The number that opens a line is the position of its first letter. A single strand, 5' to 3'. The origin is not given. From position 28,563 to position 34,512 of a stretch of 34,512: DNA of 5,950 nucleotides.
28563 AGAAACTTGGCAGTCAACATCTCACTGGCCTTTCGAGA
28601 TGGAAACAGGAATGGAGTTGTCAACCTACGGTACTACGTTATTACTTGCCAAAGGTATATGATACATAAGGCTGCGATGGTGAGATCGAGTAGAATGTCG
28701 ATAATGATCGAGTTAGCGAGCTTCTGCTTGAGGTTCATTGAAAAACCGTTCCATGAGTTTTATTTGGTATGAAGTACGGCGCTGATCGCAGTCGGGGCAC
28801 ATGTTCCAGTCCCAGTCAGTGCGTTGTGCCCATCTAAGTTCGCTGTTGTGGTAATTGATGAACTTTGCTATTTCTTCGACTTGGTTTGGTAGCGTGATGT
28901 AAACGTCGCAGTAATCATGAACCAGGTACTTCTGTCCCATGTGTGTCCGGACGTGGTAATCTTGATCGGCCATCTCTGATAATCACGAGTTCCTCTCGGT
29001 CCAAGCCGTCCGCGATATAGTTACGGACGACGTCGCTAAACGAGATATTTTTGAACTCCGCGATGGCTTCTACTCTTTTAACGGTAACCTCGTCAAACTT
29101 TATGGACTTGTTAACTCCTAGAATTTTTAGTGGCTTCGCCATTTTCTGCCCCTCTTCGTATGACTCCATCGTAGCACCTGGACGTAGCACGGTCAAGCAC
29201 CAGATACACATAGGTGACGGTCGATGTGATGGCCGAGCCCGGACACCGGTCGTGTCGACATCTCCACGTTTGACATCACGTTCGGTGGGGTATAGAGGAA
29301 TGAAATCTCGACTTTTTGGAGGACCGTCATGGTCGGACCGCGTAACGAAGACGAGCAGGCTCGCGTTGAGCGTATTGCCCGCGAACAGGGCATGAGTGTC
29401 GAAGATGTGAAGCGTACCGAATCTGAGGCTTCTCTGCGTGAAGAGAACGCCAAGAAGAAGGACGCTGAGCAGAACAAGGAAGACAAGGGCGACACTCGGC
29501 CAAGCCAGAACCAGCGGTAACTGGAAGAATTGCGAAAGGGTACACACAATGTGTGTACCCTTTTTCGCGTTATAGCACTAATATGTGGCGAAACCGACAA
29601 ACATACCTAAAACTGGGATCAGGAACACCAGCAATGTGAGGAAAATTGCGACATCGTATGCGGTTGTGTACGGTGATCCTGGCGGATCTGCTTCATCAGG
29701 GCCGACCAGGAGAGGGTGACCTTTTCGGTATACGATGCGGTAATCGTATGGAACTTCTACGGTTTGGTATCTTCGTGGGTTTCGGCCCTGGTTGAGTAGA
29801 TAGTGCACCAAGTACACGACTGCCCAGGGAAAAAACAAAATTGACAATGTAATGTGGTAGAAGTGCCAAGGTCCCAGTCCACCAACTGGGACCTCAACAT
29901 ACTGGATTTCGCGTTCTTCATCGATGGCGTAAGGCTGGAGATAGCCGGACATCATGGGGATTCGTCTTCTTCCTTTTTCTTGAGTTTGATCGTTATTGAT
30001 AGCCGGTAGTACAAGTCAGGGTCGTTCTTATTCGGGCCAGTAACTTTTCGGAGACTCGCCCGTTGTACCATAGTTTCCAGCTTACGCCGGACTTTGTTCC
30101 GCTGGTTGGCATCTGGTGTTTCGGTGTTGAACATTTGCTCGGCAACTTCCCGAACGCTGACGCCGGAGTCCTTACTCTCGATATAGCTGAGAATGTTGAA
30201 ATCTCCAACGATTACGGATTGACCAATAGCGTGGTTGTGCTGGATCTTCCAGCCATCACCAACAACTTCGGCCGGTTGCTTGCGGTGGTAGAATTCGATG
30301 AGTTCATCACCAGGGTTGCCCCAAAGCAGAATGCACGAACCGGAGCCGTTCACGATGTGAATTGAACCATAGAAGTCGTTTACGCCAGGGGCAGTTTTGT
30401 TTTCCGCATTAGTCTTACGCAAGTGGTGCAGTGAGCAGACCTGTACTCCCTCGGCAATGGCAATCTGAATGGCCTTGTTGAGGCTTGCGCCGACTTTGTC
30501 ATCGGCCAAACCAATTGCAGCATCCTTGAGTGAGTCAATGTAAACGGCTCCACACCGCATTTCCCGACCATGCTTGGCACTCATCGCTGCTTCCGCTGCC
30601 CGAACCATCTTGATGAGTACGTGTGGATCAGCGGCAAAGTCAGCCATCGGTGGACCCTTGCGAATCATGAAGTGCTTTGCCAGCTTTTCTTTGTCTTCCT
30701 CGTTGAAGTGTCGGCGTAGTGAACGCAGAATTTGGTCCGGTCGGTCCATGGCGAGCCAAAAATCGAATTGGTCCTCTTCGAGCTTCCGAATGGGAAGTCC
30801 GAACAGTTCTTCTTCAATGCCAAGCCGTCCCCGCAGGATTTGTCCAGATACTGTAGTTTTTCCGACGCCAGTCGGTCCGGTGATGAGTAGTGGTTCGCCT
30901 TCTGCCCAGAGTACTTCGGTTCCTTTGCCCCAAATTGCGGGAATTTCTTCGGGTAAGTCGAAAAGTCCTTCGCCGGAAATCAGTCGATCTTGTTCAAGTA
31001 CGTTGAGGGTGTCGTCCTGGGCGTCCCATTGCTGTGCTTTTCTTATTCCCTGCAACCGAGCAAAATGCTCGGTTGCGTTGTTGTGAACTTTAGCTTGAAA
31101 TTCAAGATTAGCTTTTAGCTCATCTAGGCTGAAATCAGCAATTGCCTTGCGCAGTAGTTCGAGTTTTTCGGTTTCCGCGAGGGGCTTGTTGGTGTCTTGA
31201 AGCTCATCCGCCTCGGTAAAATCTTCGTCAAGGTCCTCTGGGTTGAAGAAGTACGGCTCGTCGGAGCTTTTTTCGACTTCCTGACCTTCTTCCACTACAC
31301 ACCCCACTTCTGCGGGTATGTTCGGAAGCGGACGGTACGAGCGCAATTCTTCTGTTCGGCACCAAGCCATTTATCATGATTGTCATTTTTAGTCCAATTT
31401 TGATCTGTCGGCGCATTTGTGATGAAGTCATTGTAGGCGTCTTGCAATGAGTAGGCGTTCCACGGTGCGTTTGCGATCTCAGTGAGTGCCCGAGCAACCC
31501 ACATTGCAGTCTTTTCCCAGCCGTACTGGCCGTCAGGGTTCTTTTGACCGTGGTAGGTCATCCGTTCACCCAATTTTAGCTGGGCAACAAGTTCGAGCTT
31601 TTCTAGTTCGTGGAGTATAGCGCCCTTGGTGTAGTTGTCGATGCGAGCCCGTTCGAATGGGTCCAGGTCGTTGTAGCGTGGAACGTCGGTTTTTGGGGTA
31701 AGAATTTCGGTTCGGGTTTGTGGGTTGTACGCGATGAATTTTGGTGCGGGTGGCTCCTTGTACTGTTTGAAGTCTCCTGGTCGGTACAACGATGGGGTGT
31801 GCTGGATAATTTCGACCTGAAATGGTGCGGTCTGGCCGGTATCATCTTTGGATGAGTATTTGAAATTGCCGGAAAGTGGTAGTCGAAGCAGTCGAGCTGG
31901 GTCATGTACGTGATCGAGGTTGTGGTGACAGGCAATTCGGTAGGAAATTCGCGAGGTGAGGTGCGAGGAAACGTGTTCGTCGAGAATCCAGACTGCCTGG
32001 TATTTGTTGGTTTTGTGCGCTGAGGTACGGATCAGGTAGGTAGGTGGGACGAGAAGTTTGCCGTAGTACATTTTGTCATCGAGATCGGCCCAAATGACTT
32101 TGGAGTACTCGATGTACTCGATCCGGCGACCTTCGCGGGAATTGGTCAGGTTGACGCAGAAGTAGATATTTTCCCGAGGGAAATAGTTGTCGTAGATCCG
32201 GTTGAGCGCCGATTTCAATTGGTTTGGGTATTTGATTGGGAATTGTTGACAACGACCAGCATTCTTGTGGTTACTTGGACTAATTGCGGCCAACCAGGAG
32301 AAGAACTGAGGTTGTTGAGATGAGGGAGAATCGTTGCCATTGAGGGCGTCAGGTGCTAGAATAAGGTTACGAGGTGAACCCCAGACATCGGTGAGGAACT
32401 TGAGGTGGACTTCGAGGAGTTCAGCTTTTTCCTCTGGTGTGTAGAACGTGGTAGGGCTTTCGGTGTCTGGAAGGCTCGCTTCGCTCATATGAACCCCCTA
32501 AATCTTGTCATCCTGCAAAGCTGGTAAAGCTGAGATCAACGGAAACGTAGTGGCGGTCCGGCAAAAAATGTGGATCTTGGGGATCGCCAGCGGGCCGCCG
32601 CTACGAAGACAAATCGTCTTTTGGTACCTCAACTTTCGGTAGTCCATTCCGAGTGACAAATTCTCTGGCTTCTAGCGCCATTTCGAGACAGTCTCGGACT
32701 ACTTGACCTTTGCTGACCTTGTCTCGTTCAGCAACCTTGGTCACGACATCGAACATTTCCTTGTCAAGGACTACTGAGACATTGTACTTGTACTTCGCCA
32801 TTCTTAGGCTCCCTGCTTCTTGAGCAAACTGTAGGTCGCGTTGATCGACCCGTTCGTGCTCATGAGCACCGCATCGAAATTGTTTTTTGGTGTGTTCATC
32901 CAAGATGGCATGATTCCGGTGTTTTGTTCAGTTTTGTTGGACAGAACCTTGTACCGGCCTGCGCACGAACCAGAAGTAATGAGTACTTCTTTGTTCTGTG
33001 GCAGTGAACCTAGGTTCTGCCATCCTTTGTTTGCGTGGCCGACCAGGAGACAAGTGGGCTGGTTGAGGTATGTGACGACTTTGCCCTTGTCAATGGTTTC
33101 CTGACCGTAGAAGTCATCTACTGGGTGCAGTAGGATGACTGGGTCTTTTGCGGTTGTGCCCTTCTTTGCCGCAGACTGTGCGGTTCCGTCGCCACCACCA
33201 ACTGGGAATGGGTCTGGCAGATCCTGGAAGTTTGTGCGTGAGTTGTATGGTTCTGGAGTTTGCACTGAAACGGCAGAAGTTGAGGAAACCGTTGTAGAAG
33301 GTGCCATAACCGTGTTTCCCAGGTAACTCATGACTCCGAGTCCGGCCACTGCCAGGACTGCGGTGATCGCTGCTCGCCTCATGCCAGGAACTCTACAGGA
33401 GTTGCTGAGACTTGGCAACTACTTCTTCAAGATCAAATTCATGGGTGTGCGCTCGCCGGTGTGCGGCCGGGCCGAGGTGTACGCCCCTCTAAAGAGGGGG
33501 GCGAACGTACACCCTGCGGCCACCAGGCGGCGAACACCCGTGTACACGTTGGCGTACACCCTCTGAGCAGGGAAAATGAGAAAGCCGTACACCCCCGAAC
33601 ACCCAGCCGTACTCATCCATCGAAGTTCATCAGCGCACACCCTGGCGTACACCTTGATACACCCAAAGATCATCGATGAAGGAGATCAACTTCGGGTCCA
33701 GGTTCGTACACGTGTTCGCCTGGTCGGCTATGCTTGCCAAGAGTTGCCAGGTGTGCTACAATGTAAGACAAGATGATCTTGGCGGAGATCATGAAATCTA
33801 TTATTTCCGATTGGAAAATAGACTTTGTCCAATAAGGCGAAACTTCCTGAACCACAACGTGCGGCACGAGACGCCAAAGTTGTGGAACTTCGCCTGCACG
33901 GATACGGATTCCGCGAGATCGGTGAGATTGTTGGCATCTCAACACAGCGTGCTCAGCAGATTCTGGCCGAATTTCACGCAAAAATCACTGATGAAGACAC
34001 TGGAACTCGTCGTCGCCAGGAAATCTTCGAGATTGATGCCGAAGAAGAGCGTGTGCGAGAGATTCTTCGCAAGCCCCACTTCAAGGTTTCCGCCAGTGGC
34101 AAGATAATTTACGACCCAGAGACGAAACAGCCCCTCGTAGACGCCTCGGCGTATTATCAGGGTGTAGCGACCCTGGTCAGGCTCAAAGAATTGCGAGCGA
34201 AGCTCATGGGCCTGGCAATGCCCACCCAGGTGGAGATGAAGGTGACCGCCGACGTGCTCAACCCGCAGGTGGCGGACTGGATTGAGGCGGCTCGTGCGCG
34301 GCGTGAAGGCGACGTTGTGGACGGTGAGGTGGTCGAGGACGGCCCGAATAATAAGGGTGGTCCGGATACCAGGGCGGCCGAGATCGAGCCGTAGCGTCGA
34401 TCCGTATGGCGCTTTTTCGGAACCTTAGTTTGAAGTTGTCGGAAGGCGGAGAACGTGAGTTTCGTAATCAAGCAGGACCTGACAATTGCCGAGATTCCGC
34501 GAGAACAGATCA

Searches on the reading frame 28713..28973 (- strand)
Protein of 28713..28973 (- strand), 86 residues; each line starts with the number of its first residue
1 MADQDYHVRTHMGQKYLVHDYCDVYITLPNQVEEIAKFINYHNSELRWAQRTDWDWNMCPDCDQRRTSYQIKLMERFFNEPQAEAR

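Call 71: search_protein_families(library=pfam, proteins=[window:28713-28973:-], max_evalue=0.5)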
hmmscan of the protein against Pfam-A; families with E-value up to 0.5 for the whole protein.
window:28713-28973:- (86 aa): 2 families
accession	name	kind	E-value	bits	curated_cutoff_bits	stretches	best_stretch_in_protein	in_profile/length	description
PF12760.12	Zn_ribbon_IS1595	-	0.023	15.1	25.4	1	45-73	12-34/46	Transposase zinc-ribbon domain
PF16708.10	LppA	-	0.094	13.1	26.4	1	28-83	33-88/153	Lipoprotein confined to pathogenic Mycobacterium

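Call 86: search_protein_families(library=phrogs, proteins=[window:28713-28973:-], max_evalue=0.01)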
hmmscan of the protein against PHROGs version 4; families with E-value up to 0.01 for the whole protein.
window:28713-28973:- (86 aa): 0 families

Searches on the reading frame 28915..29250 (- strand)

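Call 71: search_protein_families(library=pfam, proteins=[window:28915-29250:-], max_evalue=0.5)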
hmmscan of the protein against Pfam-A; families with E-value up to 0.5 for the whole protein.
window:28915-29250:- (111 aa): 2 families
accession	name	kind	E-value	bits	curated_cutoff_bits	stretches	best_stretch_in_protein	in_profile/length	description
PF19891.5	DUF6364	-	0.0037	18.1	27.3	1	50-85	7-39/70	Family of unknown function (DUF6364)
PF19807.5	DUF6290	-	0.033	14.8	27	1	49-83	5-39/72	Family of unknown function (DUF6290)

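Call 86: search_protein_families(library=phrogs, proteins=[window:28915-29250:-], max_evalue=0.01)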
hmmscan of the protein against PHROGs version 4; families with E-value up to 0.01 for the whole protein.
window:28915-29250:- (111 aa): 1 family
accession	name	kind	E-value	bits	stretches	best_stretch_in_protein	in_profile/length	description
phrog_876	-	transcription regulation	0.0072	16.9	1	32-84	53-106/239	transcriptional repressor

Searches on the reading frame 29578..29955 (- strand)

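Call 71: search_protein_families(library=pfam, proteins=[window:29578-29955:-], max_evalue=0.5)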
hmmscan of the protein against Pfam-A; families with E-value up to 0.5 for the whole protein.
window:29578-29955:- (125 aa): 0 families

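Call 86: search_protein_families(library=phrogs, proteins=[window:29578-29955:-], max_evalue=0.01)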
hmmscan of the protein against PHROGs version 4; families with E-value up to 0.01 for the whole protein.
window:29578-29955:- (125 aa): 1 family
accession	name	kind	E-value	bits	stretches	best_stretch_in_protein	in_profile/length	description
phrog_36892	-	unknown function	0.0014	19.8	1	31-59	13-42/58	-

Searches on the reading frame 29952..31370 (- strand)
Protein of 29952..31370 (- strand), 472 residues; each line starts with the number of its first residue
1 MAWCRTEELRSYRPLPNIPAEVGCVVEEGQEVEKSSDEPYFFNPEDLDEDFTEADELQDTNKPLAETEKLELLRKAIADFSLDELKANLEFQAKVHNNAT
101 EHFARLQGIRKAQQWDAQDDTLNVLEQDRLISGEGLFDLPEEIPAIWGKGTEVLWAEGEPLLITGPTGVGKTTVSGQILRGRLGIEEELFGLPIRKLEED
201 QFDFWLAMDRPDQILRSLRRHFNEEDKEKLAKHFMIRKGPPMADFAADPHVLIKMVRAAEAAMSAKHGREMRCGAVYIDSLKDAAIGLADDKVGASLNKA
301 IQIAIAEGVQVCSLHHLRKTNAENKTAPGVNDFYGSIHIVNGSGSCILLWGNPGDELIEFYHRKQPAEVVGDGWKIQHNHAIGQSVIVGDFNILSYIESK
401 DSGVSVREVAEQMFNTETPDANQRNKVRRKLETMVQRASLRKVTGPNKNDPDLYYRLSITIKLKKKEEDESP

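Call 19: search_protein_families(library=pfam, proteins=[window:29952-31370:-], max_evalue=0.01)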
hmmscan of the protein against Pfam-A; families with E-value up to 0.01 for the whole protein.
window:29952-31370:- (472 aa): 3 families
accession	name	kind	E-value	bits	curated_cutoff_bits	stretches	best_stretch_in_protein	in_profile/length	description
PF13481.12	AAA_25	-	2.1e-07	31.2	27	1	154-321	29-194/195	AAA domain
PF13238.12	AAA_18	-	0.0012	19.7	29.4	1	162-228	2-54/128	AAA domain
PF13191.12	AAA_16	-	0.0087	17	32.6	0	159-180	25-46/167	AAA ATPase domain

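Call 73: find_related_loci(query=window:29952-31370:-, collection=metagenome_contigs, flank=10000)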
Query window:29952-31370:- (472 aa) in metagenome_contigs; peptide patterns used: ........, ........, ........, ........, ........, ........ (x = any residue, [..] = any of these).
46 stretches matched a pattern, but none encodes a relative of the query by tblastn (E <= 1e-3).
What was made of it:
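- Tried and rejected: A scan of JGI metagenomes with the helicase, meant to fetch sister phages with the cassette in the flank, found nothing (call 73).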

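Call 86: search_protein_families(library=phrogs, proteins=[window:29952-31370:-], max_evalue=0.01)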
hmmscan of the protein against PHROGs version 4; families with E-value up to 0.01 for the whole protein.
window:29952-31370:- (472 aa): 4 families
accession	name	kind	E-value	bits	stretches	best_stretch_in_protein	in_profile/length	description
phrog_6012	-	DNA, RNA and nucleotide metabolism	4e-83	281.1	1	114-447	103-423/447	DNA helicase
phrog_239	-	DNA, RNA and nucleotide metabolism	2e-07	31.3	1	270-356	466-560/801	DNA primase/helicase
phrog_5482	-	unknown function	4.2e-06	26.7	1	264-356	155-253/341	-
phrog_7998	-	unknown function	0.0074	16.5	0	136-179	19-61/339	-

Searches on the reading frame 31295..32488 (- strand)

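Call 19: search_protein_families(library=pfam, proteins=[window:31295-32488:-], max_evalue=0.01)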
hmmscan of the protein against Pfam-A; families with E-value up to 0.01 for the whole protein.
window:31295-32488:- (397 aa): 0 families

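Call 86: search_protein_families(library=phrogs, proteins=[window:31295-32488:-], max_evalue=0.01)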
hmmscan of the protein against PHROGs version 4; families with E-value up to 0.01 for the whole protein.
window:31295-32488:- (397 aa): 2 families
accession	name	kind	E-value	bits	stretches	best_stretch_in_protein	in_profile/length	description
phrog_10514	-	DNA, RNA and nucleotide metabolism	4.6e-17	62.5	1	82-242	34-188/750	DNA primase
phrog_3123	-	unknown function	4.7e-14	52.9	1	89-243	45-193/583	-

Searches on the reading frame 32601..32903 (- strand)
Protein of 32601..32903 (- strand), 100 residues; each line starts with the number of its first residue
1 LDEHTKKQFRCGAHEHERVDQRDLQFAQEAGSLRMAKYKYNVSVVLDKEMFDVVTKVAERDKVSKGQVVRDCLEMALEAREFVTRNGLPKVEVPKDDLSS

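Call 71: search_protein_families(library=pfam, proteins=[window:32601-32903:-], max_evalue=0.5)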
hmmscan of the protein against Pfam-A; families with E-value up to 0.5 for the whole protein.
window:32601-32903:- (100 aa): 1 family
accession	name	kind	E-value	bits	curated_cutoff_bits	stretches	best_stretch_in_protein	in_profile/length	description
PF01402.27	RHH_1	-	0.017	15.5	20.5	1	42-78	2-38/39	Ribbon-helix-helix protein, copG family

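Call 86: search_protein_families(library=phrogs, proteins=[window:32601-32903:-], max_evalue=0.01)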
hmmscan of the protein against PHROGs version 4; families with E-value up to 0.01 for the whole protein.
window:32601-32903:- (100 aa): 2 families
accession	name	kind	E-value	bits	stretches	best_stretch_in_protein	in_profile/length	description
phrog_876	-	transcription regulation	0.0011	19.5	1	37-81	60-109/239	transcriptional repressor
phrog_7325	-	transcription regulation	0.0053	17.9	1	42-85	59-102/151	CopG-like transcriptional repressor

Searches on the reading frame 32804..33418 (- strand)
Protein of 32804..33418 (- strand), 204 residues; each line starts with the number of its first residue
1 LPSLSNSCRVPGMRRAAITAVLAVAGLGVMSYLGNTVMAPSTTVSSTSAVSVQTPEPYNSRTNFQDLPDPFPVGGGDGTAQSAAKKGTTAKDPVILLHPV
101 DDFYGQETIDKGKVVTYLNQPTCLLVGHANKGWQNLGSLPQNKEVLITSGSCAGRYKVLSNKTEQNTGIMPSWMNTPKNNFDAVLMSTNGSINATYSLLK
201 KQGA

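Call 71: search_protein_families(library=pfam, proteins=[window:32804-33418:-], max_evalue=0.5)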
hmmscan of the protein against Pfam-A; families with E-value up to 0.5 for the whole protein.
window:32804-33418:- (204 aa): 0 families

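Call 72: search_solved_structures(query=window:32804-33418:-, max_evalue=10, show_alignments=2)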
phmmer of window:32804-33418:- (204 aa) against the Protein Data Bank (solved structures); distinct sequences matched with E-value up to 10: 0.

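Call 86: search_protein_families(library=phrogs, proteins=[window:32804-33418:-], max_evalue=0.01)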
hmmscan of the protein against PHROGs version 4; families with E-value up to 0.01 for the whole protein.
window:32804-33418:- (204 aa): 1 family
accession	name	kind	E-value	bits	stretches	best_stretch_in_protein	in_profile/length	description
phrog_17228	-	other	1.4e-07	33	1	20-200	14-198/201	peptidase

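Call 87: search_protein_families(library=padloc, proteins=[window:32804-33418:-], max_evalue=0.001)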
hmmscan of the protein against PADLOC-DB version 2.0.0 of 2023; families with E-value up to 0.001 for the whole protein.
window:32804-33418:- (204 aa): 0 families

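Call 88: search_dna_similar(query=window:32804-33418:-, collection=phages, mode=protein, max_rows=20, max_evalue=0.01)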
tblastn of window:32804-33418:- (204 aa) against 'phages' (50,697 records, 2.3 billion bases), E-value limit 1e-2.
Records with a match: 9; places in all: 9; records where one place covers at least 80% of the query: 0.
Best place of each record, by identity: <60% 9.
By first word of the organism name: Streptomyces 9.
By host as written in the record: Streptomyces griseofuscus ATCC 23916 2; Streptomyces scabiei RL-34 2; Streptomyces mirabilis NRRL B-2400 2; Streptomyces griseus subsp. griseus ATCC 10137 1; - 1; Streptomyces lividans JI 1326 1.
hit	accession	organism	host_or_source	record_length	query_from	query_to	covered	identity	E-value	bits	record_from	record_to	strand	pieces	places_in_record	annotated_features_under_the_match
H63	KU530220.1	Streptomyces phage Xkcd426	Streptomyces griseus subsp. griseus ...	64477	106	199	46%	35.1%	1e-3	45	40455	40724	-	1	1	hypothetical protein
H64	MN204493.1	Streptomyces phage Zuko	Streptomyces griseofuscus ATCC 23916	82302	80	161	40%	36.4%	2e-3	44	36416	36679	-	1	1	45: cysteine protease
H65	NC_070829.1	Streptomyces phage Zuko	Streptomyces griseofuscus ATCC 23916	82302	80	161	40%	36.4%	2e-3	44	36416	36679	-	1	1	45: peptidase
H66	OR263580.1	Streptomyces phage Samy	Streptomyces ambofaciens ATCC 23877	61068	104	201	48%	29.3%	6e-4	46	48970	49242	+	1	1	putative exported peptidase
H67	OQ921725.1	Streptomyces phage Frankenweenie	Streptomyces scabiei RL-34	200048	106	172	33%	35.7%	1e-3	45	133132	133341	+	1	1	208: cysteine protease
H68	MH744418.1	Streptomyces phage JustBecause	Streptomyces lividans JI 1326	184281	106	161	27%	39.3%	4e-3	43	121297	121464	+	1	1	194: hypothetical protein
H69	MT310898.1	Streptomyces phage Kela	Streptomyces scabiei RL-34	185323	106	161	27%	39.3%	4e-3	43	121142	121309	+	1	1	192: cysteine protease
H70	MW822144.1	Streptomyces phage KimJongPhill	Streptomyces mirabilis NRRL B-2400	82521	105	161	28%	38.6%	8e-4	45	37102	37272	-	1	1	46: cysteine protease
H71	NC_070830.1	Streptomyces phage KimJongPhill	Streptomyces mirabilis NRRL B-2400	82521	105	161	28%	38.6%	8e-4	45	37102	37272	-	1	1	46: peptidase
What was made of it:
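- Tried and rejected: It matches PHROG 17228 'peptidase', and genes annotated 'cysteine protease' in Streptomyces phages (calls 86, 88).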

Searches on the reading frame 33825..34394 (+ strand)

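Call 20: search_protein_families(library=phrogs, proteins=[window:33825-34394:+], max_evalue=0.001)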
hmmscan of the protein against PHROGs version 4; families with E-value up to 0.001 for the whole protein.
window:33825-34394:+ (189 aa): 4 families
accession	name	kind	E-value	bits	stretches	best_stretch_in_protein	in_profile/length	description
phrog_645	-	DNA, RNA and nucleotide metabolism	1.6e-15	58.8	1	3-178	14-181/196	Rnase E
phrog_351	-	transcription regulation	8.2e-05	22.4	1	14-87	678-746/928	RNA polymerase sigma factor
phrog_8245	-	moron, auxiliary metabolic gene and host takeover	0.00025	22.3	1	19-49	98-128/129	HicB-like antitoxin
phrog_686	-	DNA, RNA and nucleotide metabolism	0.00083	20.6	0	17-49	39-71/76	HTH DNA binding protein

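Call 71: search_protein_families(library=pfam, proteins=[window:33825-34394:+], max_evalue=0.5)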
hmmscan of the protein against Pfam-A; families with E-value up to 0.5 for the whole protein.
window:33825-34394:+ (189 aa): 4 families
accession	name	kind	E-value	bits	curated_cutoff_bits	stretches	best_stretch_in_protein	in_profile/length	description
PF04545.22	Sigma70_r4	-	0.0034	17.3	24.1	1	15-48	8-42/50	Sigma-70, region 4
PF13384.12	HTH_23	-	0.011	15.9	24.6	1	17-50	8-41/50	Homeodomain-like domain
PF08281.18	Sigma70_r4_2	-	0.011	15.8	25.7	1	15-43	14-43/54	Sigma-70, region 4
PF13518.12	HTH_28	-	0.017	15.6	25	1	17-51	3-37/52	Helix-turn-helix domain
